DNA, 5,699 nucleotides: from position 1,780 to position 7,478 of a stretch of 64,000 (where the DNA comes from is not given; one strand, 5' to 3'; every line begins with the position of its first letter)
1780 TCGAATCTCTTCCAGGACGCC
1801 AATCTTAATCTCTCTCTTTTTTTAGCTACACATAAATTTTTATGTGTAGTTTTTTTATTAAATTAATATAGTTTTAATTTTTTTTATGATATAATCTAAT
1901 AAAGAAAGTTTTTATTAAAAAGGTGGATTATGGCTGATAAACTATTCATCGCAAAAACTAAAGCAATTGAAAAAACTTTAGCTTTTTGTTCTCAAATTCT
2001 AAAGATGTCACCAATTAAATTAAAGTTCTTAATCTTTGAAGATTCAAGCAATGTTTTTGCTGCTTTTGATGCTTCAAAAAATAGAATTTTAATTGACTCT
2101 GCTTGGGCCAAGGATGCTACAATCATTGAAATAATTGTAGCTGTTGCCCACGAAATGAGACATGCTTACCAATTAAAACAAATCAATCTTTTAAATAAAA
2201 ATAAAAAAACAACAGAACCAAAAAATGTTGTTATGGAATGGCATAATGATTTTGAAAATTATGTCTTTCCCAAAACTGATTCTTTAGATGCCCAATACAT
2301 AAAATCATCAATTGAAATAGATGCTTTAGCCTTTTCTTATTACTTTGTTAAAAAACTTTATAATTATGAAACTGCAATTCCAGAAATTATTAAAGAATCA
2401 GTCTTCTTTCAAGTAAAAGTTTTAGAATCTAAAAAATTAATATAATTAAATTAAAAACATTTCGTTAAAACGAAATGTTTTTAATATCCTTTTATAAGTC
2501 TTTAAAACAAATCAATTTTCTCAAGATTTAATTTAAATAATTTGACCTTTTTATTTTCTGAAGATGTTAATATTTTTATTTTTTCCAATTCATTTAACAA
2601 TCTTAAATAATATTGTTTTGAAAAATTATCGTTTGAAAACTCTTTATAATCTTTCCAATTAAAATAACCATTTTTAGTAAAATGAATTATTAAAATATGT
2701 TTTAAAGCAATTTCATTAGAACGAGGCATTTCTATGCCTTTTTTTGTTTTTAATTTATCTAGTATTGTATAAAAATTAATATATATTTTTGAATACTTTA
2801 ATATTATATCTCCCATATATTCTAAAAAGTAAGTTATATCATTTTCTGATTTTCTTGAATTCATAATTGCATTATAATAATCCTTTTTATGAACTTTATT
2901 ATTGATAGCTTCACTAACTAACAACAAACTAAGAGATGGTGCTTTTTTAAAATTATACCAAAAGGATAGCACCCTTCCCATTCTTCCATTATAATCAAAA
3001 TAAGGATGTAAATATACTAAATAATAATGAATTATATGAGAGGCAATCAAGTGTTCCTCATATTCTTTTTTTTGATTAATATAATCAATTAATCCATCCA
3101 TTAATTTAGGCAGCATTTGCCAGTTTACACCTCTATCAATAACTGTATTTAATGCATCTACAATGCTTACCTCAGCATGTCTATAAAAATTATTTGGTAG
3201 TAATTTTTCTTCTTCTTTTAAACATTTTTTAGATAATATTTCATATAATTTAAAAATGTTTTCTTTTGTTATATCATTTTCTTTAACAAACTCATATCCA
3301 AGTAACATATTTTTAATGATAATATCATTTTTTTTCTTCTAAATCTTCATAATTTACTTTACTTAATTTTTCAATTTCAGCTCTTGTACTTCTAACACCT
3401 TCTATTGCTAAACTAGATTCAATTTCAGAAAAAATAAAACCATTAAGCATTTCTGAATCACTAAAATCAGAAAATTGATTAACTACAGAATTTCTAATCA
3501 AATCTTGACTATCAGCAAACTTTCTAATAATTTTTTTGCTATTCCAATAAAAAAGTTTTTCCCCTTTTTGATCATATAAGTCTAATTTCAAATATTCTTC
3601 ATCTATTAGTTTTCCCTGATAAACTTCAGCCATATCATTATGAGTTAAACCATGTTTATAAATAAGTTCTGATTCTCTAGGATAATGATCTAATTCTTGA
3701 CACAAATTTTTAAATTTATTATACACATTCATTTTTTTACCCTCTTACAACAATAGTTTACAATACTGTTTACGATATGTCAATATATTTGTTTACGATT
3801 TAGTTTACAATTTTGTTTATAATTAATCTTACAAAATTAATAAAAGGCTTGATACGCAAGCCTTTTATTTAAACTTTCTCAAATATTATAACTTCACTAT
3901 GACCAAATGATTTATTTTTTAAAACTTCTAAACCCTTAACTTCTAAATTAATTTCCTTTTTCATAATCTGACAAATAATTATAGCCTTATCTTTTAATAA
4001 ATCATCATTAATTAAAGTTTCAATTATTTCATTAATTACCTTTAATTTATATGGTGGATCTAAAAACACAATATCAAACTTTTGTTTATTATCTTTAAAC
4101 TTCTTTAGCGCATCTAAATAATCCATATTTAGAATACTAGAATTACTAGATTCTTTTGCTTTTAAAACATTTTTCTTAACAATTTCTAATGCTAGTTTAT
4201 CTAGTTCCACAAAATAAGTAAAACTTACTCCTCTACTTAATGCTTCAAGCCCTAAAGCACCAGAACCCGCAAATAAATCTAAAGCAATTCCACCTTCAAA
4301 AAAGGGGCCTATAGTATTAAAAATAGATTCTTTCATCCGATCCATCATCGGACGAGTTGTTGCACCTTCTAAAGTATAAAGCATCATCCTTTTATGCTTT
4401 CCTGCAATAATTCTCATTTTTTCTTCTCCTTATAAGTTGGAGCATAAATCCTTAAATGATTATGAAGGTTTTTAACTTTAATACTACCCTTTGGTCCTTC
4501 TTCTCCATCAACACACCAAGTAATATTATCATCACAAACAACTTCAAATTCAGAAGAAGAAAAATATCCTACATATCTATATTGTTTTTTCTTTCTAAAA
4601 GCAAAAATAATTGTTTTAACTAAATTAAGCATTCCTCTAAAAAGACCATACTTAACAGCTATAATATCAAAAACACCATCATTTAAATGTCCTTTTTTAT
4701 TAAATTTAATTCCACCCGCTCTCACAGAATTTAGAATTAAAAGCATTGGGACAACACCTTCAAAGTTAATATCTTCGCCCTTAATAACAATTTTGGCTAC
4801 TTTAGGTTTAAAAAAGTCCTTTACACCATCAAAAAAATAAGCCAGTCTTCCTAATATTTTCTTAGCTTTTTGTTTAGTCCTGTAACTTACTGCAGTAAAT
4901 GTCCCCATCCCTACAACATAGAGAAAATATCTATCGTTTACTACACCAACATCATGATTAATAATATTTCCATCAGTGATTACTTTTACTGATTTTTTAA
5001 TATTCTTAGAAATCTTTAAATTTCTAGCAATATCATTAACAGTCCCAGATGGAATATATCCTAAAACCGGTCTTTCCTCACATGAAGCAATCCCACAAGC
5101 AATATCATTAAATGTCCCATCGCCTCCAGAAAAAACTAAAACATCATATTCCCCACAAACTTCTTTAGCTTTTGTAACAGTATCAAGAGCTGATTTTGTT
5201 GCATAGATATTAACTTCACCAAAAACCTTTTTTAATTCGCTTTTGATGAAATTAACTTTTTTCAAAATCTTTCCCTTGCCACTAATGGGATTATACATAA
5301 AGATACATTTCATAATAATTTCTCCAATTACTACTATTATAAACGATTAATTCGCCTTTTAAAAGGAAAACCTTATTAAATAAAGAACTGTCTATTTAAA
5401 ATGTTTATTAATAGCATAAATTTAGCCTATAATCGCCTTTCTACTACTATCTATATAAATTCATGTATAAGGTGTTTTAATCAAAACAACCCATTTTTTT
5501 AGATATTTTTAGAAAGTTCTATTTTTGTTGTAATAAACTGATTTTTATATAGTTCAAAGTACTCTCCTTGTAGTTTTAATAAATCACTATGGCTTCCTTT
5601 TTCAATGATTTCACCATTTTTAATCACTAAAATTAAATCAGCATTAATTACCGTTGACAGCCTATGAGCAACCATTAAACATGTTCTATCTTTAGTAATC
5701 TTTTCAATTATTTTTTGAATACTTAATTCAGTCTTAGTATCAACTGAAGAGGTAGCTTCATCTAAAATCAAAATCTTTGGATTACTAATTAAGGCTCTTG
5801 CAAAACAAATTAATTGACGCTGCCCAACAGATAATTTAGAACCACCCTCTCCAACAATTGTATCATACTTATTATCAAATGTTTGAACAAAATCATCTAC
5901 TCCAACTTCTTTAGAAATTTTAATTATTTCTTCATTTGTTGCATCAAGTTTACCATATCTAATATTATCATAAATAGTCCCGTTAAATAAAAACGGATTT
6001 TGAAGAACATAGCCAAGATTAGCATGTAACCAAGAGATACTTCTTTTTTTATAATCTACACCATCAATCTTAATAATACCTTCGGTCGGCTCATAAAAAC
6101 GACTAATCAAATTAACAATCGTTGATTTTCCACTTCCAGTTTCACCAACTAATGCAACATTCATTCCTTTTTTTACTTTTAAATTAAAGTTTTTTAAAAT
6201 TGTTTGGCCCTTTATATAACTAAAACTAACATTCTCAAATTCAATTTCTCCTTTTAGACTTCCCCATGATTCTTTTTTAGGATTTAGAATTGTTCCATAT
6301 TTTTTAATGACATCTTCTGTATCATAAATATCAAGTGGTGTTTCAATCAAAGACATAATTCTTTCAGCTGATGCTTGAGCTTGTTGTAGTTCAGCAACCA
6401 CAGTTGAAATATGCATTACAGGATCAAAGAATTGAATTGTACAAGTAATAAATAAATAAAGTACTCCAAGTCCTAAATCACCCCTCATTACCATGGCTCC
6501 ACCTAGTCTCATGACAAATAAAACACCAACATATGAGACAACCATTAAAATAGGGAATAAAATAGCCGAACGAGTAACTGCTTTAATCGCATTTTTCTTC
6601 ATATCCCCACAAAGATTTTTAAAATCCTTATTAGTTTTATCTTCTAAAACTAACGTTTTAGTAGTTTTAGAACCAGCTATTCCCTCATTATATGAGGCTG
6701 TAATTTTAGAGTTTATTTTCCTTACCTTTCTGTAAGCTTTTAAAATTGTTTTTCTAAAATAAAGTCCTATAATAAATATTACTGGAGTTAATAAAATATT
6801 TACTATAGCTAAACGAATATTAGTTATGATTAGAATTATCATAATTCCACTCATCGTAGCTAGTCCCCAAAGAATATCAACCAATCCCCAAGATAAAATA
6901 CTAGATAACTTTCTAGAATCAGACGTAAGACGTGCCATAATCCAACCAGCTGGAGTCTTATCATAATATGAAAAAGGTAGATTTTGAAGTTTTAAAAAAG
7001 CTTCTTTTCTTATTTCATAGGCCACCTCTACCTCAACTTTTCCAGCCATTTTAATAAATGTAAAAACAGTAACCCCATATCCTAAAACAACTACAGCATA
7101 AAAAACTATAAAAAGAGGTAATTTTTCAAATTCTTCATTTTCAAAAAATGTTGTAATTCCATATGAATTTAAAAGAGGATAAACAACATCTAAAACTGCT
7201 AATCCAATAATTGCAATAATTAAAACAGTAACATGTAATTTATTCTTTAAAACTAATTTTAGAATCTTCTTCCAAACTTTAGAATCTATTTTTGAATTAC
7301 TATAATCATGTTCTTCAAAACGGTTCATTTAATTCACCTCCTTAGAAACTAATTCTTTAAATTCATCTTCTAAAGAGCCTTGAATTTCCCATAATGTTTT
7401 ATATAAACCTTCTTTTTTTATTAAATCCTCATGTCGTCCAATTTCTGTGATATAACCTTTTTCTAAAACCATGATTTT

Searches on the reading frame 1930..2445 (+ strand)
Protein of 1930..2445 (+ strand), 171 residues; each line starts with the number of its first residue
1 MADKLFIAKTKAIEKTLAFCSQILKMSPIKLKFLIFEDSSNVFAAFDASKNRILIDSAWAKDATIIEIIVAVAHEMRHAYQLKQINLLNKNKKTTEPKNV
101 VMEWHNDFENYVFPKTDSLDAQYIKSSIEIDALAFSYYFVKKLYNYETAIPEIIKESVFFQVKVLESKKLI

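Call 28: search_protein_families(library=pfam, proteins=[window:1930-2445:+], max_evalue=0.001)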
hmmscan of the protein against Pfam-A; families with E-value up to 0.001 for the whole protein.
window:1930-2445:+ (171 aa): 1 family
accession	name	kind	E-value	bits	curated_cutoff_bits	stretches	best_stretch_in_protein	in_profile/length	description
PF20573.4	DUF6782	-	4.5e-06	26.5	27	1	13-92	38-114/241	Putative metallopeptidase family (DUF6782)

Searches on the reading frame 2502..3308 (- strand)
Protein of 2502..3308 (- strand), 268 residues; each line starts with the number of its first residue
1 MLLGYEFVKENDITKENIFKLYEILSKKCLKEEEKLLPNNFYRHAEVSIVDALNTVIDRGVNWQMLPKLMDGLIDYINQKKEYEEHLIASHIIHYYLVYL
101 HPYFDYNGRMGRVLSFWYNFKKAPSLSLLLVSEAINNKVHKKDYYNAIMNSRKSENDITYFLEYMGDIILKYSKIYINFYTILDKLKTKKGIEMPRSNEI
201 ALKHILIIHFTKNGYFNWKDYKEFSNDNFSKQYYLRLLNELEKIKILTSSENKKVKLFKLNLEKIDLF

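Call 28: search_protein_families(library=pfam, proteins=[window:2502-3308:-], max_evalue=0.001)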
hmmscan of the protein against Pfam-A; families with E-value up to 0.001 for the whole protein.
window:2502-3308:- (268 aa): 1 family
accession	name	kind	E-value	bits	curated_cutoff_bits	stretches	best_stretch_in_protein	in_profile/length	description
PF02661.23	Fic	-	1e-08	36.4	24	1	16-117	5-91/93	Fic/DOC family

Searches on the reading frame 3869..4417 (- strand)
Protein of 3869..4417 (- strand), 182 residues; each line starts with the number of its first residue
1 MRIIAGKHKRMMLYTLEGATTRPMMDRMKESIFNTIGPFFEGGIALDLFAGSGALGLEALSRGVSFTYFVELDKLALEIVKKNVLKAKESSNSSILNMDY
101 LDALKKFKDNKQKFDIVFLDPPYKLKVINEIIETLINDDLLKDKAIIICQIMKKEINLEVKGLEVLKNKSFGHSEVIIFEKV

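Call 28: search_protein_families(library=pfam, proteins=[window:3869-4417:-], max_evalue=0.001)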
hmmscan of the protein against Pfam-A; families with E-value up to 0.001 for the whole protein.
window:3869-4417:- (182 aa): 6 families
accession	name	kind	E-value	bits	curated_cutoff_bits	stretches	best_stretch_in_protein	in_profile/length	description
PF03602.21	Cons_hypoth95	-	5.8e-52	176.4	24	1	1-179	1-181/182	Conserved hypothetical protein 95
PF05175.20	MTS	-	3.3e-06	27.3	23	1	41-137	31-124/170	Methyltransferase small domain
PF01564.23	Spermine_synth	-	0.00018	21.5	22.9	1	68-159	46-140/186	Spermine/spermidine synthase domain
PF09445.16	Methyltransf_15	-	0.00031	20.8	22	1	44-123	3-81/165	RNA cap guanine-N2 methyltransferase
PF02086.21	MethyltransfD12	-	0.00032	21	22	0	91-125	154-187/253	D12 class N6 adenine-specific DNA methyltransferase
PF10237.15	N6-adenineMlase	-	0.00065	19.9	23.2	1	99-160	74-139/166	Probable N6-adenine methyltransferase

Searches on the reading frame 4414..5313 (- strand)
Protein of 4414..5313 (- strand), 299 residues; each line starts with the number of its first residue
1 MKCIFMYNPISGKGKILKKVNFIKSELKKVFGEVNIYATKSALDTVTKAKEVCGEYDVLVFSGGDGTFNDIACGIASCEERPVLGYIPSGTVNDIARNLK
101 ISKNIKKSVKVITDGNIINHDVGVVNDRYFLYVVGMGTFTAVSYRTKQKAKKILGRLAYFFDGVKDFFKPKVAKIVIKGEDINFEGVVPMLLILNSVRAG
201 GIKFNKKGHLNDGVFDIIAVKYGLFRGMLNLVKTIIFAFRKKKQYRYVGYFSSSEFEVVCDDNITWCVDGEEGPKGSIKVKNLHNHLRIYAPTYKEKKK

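Call 28: search_protein_families(library=pfam, proteins=[window:4414-5313:-], max_evalue=0.001)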
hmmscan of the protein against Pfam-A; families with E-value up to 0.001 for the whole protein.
window:4414-5313:- (299 aa): 1 family
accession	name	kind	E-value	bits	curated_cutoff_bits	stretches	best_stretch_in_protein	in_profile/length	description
PF00781.29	DAGK_cat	-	2.9e-25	88.7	23.6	1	3-124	2-124/125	Diacylglycerol kinase catalytic domain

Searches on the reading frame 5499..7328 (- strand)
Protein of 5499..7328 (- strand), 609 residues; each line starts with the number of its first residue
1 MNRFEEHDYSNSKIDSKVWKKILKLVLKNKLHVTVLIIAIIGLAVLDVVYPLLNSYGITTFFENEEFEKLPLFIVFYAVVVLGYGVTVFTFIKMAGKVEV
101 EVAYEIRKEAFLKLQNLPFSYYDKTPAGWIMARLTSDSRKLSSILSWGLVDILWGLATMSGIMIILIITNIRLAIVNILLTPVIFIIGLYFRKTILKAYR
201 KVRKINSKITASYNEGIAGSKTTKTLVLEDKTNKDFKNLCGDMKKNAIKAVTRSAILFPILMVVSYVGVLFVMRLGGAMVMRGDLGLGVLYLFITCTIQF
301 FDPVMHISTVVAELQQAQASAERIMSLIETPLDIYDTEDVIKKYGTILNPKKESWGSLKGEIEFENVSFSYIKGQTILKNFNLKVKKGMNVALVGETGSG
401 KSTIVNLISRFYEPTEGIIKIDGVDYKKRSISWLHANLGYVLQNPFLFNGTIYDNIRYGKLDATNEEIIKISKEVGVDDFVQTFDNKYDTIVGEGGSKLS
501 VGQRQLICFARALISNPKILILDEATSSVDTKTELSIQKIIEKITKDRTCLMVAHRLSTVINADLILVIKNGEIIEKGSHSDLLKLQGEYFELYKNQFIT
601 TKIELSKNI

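Call 28: search_protein_families(library=pfam, proteins=[window:5499-7328:-], max_evalue=0.001)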
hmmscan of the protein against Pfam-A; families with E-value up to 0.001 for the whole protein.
window:5499-7328:- (609 aa): 3 families
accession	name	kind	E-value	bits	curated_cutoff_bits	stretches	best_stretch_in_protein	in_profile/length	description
PF00664.28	ABC_membrane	-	4.5e-38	131.9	28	1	35-304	3-274/274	ABC transporter transmembrane region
PF00005.33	ABC_tran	-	2.1e-34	119.5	25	1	378-527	1-137/137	ABC transporter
PF00270.35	DEAD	-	0.00042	20.5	26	0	510-552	111-155/167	DEAD/DEAH box helicase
